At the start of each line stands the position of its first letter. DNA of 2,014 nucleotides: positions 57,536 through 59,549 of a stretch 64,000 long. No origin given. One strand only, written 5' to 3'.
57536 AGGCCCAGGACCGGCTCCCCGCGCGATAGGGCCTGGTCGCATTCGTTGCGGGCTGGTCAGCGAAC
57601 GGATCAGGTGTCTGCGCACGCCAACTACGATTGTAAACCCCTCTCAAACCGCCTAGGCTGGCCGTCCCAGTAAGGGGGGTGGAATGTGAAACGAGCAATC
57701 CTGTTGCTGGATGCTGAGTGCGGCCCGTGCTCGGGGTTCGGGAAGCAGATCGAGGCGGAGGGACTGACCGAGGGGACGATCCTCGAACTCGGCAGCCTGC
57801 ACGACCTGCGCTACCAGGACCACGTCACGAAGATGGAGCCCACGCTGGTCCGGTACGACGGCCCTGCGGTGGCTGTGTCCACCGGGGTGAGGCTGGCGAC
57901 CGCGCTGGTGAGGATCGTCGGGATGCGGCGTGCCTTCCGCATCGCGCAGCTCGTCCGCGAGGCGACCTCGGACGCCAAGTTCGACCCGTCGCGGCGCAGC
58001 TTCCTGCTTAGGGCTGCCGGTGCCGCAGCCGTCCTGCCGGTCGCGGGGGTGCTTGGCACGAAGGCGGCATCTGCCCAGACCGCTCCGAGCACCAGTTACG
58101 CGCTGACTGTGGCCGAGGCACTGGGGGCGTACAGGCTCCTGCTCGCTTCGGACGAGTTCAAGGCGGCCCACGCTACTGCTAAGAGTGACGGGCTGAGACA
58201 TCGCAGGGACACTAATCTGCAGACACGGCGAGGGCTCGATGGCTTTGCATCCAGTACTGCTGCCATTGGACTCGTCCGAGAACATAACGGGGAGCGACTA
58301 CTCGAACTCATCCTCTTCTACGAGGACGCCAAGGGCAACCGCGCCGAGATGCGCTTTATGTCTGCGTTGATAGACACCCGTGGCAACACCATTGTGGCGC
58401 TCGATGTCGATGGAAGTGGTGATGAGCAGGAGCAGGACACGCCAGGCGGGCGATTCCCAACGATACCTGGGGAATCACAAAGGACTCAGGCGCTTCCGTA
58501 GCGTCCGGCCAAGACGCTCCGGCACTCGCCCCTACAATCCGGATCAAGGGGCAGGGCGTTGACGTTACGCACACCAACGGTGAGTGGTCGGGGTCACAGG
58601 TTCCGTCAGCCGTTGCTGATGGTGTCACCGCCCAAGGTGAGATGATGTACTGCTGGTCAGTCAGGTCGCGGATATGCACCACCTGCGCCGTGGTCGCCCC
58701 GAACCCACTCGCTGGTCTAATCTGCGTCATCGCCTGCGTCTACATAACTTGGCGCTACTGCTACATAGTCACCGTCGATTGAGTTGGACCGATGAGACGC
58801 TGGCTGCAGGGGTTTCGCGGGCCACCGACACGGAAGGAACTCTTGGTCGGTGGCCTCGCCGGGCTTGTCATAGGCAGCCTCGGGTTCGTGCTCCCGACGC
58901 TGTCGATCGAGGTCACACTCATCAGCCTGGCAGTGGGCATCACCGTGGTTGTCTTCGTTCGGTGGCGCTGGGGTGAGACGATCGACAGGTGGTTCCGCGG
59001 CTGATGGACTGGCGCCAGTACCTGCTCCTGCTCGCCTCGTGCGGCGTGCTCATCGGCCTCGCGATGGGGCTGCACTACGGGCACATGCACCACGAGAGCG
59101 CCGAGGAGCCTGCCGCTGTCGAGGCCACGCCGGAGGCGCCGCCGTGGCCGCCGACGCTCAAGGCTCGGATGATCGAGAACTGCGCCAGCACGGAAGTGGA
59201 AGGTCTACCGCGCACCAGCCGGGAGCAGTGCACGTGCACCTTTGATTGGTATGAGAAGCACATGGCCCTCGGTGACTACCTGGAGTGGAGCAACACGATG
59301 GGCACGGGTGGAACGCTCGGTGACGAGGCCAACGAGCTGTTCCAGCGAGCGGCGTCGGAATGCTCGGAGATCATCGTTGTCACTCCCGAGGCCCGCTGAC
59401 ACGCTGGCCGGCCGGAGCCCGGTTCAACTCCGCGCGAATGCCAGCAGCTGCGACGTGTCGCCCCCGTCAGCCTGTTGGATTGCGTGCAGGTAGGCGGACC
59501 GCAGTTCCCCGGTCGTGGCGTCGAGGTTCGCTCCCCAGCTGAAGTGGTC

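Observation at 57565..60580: Lower-GC island of about 3 kb with a DCC oxidoreductase, Cys-rich peptide operon and Fic module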

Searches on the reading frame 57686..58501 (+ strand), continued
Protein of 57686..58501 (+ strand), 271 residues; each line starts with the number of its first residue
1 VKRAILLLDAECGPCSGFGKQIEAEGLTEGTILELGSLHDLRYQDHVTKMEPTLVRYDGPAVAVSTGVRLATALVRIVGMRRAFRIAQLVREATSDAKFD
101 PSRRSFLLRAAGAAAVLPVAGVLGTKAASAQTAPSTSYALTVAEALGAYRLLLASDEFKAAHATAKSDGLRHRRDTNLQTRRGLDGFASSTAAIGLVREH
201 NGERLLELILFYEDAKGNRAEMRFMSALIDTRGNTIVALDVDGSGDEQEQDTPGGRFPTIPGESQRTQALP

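Call 61: find_related_loci(query=A5, collection=metagenome_contigs, flank=4000)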
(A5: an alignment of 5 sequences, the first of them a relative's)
Query A5 (271 aa) in metagenome_contigs; peptide patterns used: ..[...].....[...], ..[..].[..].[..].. (x = any residue, [..] = any of these).
252 stretches matched a pattern, but none encodes a relative of the query by tblastn (E <= 1e-3).

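Call 74: predict_structure(alignment_id=A4)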
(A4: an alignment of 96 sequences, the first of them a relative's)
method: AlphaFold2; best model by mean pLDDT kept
length: 382 residues; sequences in the alignment: 96
mean_pLDDT: 79.8   pTM: 0.62
mean pLDDT of the five models: 79.8, 79.6, 77.1, 76.6, 75.9
residues with pLDDT >= 90: 157; 70-90: 121; 50-70: 79; < 50: 25
segments of 3 or more residues with pLDDT < 50: 1-4, 139-150
pLDDT, mean of each block of 10 residues (from residue 1): 50 50 90 91 96 96 92 92 90 89 87 80 65 53 45 75 97 95 95 90 85 90 92 94 93 94 82 59 69 70 86 84 68 64 73 64 74 76 60
secondary structure, 60 per line:
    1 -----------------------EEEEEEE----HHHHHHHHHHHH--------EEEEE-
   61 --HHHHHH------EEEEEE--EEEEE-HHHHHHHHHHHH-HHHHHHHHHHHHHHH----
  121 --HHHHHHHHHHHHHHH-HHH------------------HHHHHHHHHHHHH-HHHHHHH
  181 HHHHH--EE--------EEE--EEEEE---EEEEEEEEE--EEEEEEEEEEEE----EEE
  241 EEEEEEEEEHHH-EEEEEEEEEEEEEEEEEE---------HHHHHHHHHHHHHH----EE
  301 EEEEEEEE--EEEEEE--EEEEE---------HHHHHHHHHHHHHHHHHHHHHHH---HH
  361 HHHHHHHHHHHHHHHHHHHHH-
elements in order: E24-30 H35-46 E55-59 H63-68 E75-80 E83-87 H89-100 H102-116 H123-137 H160-172 H174-185 E198-200 E203-207 E211-219 E222-233 E238-249 E254-271 H281-294 E299-308 E311-316 E319-323 H333-355 H359-381

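Call 78: fold_search(model_id=the predicted structure, library=pdb)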
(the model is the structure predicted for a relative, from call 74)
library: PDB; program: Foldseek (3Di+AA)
matches with E <= 10: 701; with E <= 0.001: 0
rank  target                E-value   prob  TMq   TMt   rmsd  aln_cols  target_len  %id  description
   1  4knd_B                3.6e-02  0.99  0.16  0.44   4.1        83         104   24  Thioredoxin from Anaeromyxobacter dehalogenans. (released 2013-05-22)
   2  3wgd_G                3.6e-02  0.99  0.17  0.46   9.2       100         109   17  Crystal structure of ERp46 Trx1 (released 2014-06-25)
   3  4knd_A                3.7e-02  0.99  0.17  0.45   4.3        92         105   22  Thioredoxin from Anaeromyxobacter dehalogenans. (released 2013-05-22)
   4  6zmu_A                4.4e-02  0.99  0.14  0.41   6.6        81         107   16  Crystal structure of the germline-specific thioredoxin protein Deadhead (Thioredoxin-1) from Drospohila melanogaster,  (released 2020-10-21)
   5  8w9z_m                4.4e-02  0.98  0.15  0.40  10.9        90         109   19  The cryo-EM structure of the Nicotiana tabacum PEP-PAP (released 2024-03-13)
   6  2f51_A                4.9e-02  0.96  0.14  0.37   4.2        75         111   13  Structure of Trichomonas vaginalis thioredoxin (released 2006-01-31)
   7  6yt3_B                4.9e-02  0.85  0.15  0.15  13.6       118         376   22  Structure of the MoStoNano fusion protein (released 2020-12-09)
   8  6zom_MODEL_1_A        5.1e-02  0.99  0.17  0.48   4.7        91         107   24  Oxidized thioredoxin 1 from the anaerobic bacteria Desulfovibrio vulgaris Hildenborough (released 2021-07-14)
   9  3wgd_F                5.1e-02  0.98  0.17  0.45   9.2       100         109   16  Crystal structure of ERp46 Trx1 (released 2014-06-25)
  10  8ras_P                5.1e-02  0.97  0.16  0.41   6.9        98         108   18  Plastid-encoded RNA polymerase transcription elongation complex (released 2024-03-06)
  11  2gzy_MODEL_1_A        5.1e-02  0.96  0.14  0.38   6.1        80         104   21  solution structures of the reduced form of thioredoxin from Bacillus subtilis (released 2007-02-13)
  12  9wzl_A                5.1e-02  0.92  0.16  0.22   9.5       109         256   15  Crystal structure of rice protein disulfide isomerase-like protein OsPDIL2-3 a-b domain (released 2026-04-08)
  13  8w9z_M                5.4e-02  0.96  0.16  0.39   6.9        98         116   18  The cryo-EM structure of the Nicotiana tabacum PEP-PAP (released 2024-03-13)
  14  2ipa_MODEL_1_A        5.7e-02  0.96  0.14  0.39   5.5        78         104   22  solution structure of Trx-ArsC complex (released 2007-02-13)
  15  4o32_A                6.0e-02  0.98  0.15  0.47   4.3        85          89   14  Structure of a malarial protein (released 2014-12-24)
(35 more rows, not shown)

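Call 84: find_homologous_proteins(query=A4, max_evalue=0.00001)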
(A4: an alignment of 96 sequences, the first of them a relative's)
Query A4 (96 sequences) (382 aa, profile of the alignment): 15 proteins with E <= 0.00001 among 8000 candidates.
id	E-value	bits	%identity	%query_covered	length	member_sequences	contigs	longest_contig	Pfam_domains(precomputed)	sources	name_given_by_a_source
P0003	1.4e-60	224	51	67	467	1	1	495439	-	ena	-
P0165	2.2e-57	213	52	64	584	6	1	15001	-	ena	-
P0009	5.1e-56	209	53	64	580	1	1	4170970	-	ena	-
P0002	1.5e-51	194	100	100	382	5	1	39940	-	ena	-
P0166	1.2e-48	185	30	21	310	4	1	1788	-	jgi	jgi:hypothetical protein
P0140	6.1e-47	179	27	27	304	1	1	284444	-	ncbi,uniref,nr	ncbi:hypothetical protein [Paractinoplanes maris]|uniref:hypothetical protein n=1 Tax=Paractinoplane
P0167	1.8e-46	178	60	64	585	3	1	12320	-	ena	-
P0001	4.0e-45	173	54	69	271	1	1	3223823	-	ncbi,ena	-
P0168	7.8e-45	172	54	88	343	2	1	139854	-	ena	-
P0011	3.2e-44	170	53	88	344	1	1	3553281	-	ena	-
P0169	5.5e-41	160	51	85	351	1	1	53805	-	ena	-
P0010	7.0e-41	159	46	85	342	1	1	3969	-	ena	-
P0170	3.7e-40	157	54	78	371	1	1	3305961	-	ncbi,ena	-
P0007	2.8e-24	105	45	47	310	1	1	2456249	-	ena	-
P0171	7.0e-15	74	49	44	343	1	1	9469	-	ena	-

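Call 85: find_encoding_contigs(protein=P0140, flank=4000, max_places=2)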
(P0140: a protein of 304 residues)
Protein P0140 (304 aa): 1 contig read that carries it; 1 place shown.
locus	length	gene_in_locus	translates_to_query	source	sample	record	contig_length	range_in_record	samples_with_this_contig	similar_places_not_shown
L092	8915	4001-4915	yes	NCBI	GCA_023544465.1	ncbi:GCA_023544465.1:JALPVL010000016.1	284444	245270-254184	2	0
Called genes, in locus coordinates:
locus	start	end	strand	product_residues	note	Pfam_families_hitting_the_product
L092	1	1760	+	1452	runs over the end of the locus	-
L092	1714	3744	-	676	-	PF07676:PD40 (faint), PF00930:DPPIV_N, PF02129:Peptidase_S15, PF00326:Peptidase_S9, PF01738:DLH (faint), PF12146:Hydrolase_4 (weak)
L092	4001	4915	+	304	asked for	-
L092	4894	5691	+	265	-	PF12697:Abhydrolase_6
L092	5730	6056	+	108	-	PF03551:PadR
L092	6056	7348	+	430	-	-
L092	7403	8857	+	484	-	PF09594:GT87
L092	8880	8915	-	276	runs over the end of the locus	PF01975:SurE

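Call 86: find_encoding_contigs(protein=P0170, flank=4000, max_places=2)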
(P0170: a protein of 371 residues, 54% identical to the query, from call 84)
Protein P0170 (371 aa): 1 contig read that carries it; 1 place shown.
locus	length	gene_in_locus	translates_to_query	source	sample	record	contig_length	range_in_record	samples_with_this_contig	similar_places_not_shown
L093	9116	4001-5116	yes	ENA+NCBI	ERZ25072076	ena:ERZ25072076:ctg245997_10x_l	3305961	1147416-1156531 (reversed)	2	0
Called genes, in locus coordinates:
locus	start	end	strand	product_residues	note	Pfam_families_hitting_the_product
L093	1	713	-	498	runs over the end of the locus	PF00578:AhpC-TSA, PF08534:Redoxin (weak), PF17991:Thioredoxin_10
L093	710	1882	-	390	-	PF08534:Redoxin (weak), PF00578:AhpC-TSA (weak), PF13905:Thioredoxin_8 (weak), PF17991:Thioredoxin_10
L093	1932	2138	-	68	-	-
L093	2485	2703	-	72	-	-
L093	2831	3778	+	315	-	PF05598:DUF772, PF01609:DDE_Tnp_1, PF13612:DDE_Tnp_1_3 (faint)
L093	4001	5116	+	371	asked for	-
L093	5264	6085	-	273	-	PF13276:HTH_21, PF00665:rve, PF13683:rve_3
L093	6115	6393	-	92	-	PF01527:HTH_Tnp_1, PF13384:HTH_23 (weak)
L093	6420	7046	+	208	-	-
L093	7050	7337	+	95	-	-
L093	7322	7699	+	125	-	-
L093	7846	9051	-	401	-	-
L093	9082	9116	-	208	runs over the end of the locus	PF07638:Sigma70_ECF, PF04542:Sigma70_r2, PF08281:Sigma70_r4_2, PF04545:Sigma70_r4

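Call 87: find_encoding_contigs(protein=P0011, flank=4000, max_places=2)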
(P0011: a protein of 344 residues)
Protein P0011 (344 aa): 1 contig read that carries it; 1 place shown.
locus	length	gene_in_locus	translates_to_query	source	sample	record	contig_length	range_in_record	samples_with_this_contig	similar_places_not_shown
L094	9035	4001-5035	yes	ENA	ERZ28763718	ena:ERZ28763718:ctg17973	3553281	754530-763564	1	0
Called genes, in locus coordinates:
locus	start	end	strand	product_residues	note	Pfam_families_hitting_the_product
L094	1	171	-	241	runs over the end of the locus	PF00535:Glycos_transf_2, PF10111:Glyco_tranf_2_2 (faint), PF13641:Glyco_tranf_2_3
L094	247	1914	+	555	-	PF00133:tRNA-synt_1, PF09334:tRNA-synt_1g, PF19303:Anticodon_3, PF08264:Anticodon_1 (weak)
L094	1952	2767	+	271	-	PF01026:TatD_DNase, PF07969:Amidohydro_3 (faint)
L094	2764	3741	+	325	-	PF00348:polyprenyl_synt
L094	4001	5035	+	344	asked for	-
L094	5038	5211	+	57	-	-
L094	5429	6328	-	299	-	PF17827:PrmC_N, PF05175:MTS (weak), PF06325:PrmA (weak), PF13649:Methyltransf_25 (weak)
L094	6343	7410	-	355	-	PF03462:PCRF, PF00472:RF-1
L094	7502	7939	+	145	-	-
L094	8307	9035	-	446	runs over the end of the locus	PF13393:tRNA-synt_His, PF00587:tRNA-synt_2b, PF03129:HGTP_anticodon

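Call 91: search_protein_families(library=padloc, proteins=[window:57686-58501:+], max_evalue=0.01)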
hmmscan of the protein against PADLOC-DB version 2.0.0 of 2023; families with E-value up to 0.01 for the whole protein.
window:57686-58501:+ (271 aa): 0 families

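Call 94: find_encoding_contigs(protein=P0167, flank=3000, max_places=2)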
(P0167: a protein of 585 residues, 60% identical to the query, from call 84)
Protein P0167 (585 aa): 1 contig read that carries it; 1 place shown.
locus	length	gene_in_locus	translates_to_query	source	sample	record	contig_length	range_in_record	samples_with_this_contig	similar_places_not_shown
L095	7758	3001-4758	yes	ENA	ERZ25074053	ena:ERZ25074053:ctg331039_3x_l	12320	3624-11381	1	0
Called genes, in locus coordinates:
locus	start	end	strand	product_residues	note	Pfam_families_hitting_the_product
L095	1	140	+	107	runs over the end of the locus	PF18480:DUF5615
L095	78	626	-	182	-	PF02371:Transposase_20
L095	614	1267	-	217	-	PF01548:DEDD_Tnp_IS110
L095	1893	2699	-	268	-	PF02371:Transposase_20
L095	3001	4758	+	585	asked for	-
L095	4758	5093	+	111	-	-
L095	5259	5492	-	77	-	-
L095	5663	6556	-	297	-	PF01548:DEDD_Tnp_IS110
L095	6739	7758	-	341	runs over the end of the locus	-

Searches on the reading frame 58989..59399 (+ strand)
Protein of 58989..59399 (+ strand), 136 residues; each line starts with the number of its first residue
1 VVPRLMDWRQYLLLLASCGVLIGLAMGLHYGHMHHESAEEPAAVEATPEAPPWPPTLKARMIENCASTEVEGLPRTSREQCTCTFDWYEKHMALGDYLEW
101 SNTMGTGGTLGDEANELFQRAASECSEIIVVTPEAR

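Call 3: search_protein_families(library=pfam, proteins=[window:58989-59399:+], max_evalue=0.1)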
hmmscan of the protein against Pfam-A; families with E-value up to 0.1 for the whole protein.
window:58989-59399:+ (136 aa): 0 families

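Call 4: search_protein_families(library=ncbifam, proteins=[window:58989-59399:+], max_evalue=0.1)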
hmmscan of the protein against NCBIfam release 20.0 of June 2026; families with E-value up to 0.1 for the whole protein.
window:58989-59399:+ (136 aa): 0 families

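Call 68: find_homologous_proteins(query=window:59004-59399:+, max_evalue=0.01)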
Query window:59004-59399:+ (131 aa): 10 proteins with E <= 0.01 among 26 candidates.
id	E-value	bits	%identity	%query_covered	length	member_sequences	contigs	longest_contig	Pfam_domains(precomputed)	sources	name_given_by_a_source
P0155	9.7e-86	303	100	100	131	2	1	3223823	-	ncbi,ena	-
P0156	1.3e-50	189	57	90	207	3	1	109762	-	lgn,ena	-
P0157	4.1e-48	181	66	100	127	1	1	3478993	-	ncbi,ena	-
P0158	1.9e-36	143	56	92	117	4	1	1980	-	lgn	-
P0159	3.3e-35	139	57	92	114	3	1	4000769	-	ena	-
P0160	4.4e-33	132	51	93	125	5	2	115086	-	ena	-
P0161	8.2e-31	125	51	92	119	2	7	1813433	-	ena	-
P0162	9.1e-30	121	54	91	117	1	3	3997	-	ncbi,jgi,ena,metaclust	metaclust:\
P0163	9.3e-29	118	50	91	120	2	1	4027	-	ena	-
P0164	2.4e-27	114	48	91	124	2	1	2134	-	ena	-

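Call 69: find_encoding_contigs(protein=P0157, flank=5000, max_places=2)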
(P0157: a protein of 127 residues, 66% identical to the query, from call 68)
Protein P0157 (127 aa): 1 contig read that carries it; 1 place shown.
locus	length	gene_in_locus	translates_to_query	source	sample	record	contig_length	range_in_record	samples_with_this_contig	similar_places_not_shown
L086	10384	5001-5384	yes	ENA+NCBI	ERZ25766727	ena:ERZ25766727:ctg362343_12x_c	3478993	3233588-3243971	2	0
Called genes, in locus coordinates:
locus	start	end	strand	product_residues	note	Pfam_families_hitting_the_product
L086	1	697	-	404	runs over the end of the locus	PF04303:PrpF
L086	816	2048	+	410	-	PF02515:CoA_transf_3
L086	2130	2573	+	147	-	PF07883:Cupin_2, PF02311:AraC_binding (weak)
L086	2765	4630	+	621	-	PF09587:PGA_cap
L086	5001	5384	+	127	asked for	-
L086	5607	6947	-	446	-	PF02515:CoA_transf_3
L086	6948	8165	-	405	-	PF02515:CoA_transf_3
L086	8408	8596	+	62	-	PF07927:HicA_toxin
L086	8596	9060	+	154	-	PF15970:HicB-like_2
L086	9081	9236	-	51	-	-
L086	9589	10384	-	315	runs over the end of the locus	PF05598:DUF772, PF01609:DDE_Tnp_1, PF13612:DDE_Tnp_1_3 (weak)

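Call 70: find_encoding_contigs(protein=P0156, flank=5000, max_places=2)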
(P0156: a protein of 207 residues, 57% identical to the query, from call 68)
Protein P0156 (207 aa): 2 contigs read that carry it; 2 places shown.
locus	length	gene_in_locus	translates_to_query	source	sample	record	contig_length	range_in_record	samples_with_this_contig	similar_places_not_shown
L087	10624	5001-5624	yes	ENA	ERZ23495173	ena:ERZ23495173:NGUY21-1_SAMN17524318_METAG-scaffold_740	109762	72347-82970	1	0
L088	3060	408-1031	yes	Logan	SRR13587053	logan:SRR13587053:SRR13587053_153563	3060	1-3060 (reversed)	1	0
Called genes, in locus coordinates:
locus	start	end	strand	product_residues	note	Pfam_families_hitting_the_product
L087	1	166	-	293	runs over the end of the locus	PF13714:PEP_mutase, PF00463:ICL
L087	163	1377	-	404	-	PF04303:PrpF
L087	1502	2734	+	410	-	PF02515:CoA_transf_3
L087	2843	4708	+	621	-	PF09587:PGA_cap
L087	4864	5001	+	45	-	-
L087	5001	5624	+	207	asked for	-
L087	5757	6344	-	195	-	PF02661:Fic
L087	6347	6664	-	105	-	-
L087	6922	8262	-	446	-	PF02515:CoA_transf_3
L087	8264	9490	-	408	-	PF02515:CoA_transf_3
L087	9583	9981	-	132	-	PF13650:Asp_protease_2, PF13975:gag-asp_proteas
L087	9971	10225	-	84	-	-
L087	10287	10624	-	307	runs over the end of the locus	PF00296:Bac_luciferase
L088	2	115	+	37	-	?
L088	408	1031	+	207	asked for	-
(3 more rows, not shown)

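Call 71: find_encoding_contigs(protein=P0161, flank=5000, max_places=3)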
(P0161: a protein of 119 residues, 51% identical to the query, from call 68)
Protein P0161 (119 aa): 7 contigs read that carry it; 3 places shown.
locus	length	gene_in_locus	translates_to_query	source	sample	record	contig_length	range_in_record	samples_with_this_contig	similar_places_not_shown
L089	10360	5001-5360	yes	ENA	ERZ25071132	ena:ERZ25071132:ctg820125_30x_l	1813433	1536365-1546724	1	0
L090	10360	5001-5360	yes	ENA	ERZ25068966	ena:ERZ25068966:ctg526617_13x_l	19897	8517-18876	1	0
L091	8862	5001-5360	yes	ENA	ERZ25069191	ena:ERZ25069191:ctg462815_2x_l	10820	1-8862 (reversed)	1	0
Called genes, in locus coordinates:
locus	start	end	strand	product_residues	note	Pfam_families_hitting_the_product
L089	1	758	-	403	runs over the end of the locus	PF04303:PrpF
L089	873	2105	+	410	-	PF02515:CoA_transf_3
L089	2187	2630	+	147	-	PF07883:Cupin_2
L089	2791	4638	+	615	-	PF09587:PGA_cap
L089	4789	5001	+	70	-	-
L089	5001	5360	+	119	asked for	-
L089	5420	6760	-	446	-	PF02515:CoA_transf_3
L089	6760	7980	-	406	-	PF02515:CoA_transf_3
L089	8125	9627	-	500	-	PF21752:DACNG, PF21750:DACNH, PF02457:DAC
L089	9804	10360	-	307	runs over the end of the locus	PF00296:Bac_luciferase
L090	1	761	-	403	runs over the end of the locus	PF04303:PrpF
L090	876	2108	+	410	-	PF02515:CoA_transf_3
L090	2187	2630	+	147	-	PF07883:Cupin_2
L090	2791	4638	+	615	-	PF09587:PGA_cap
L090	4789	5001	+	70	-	-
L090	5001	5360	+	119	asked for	-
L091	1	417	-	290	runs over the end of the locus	PF04303:PrpF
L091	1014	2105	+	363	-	PF02515:CoA_transf_3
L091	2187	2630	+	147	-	PF07883:Cupin_2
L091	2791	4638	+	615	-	PF09587:PGA_cap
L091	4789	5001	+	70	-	-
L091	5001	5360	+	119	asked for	-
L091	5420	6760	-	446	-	PF02515:CoA_transf_3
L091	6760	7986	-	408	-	PF02515:CoA_transf_3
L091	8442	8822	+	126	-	PF15970:HicB-like_2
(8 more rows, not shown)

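Call 91: search_protein_families(library=padloc, proteins=[window:59004-59399:+], max_evalue=0.01)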
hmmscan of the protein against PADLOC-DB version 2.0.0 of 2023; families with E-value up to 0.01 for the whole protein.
window:59004-59399:+ (131 aa): 0 families
